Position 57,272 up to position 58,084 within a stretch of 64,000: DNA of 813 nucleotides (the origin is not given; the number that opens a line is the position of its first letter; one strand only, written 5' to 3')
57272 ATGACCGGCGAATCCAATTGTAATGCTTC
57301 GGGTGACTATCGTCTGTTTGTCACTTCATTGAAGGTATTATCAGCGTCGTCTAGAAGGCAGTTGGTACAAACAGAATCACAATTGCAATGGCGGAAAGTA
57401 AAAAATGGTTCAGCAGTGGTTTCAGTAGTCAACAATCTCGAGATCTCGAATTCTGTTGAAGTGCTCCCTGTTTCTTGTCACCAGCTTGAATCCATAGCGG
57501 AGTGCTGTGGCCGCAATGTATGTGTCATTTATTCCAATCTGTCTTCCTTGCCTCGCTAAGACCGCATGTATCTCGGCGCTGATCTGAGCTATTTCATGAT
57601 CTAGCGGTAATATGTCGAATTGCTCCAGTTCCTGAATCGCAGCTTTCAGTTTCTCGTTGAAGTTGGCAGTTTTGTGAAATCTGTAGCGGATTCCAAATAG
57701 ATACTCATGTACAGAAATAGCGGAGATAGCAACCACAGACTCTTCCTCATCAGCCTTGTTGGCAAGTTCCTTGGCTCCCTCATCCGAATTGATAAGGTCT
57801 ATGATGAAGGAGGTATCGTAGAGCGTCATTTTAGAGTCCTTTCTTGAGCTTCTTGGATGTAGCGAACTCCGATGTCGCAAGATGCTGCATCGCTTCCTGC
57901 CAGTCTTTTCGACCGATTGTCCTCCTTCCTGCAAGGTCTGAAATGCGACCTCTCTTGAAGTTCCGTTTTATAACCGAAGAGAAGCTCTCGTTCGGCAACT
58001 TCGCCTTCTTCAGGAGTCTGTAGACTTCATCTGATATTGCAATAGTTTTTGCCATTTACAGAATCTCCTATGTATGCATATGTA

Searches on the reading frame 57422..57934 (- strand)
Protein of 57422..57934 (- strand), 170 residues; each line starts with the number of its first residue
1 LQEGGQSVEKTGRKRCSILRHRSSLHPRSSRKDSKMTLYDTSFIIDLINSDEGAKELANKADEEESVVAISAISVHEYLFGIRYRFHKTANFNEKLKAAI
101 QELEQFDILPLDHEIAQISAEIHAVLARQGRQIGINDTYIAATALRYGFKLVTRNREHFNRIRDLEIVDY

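Call 79: search_protein_families(library=pfam, proteins=[window:57422-57934:-], max_evalue=0.001)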
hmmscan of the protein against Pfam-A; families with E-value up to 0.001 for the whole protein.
window:57422-57934:- (170 aa): 1 family
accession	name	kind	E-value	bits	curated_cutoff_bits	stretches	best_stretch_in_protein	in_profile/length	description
PF01850.27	PIN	-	7.3e-19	69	23.6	1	39-163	3-118/120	PIN domain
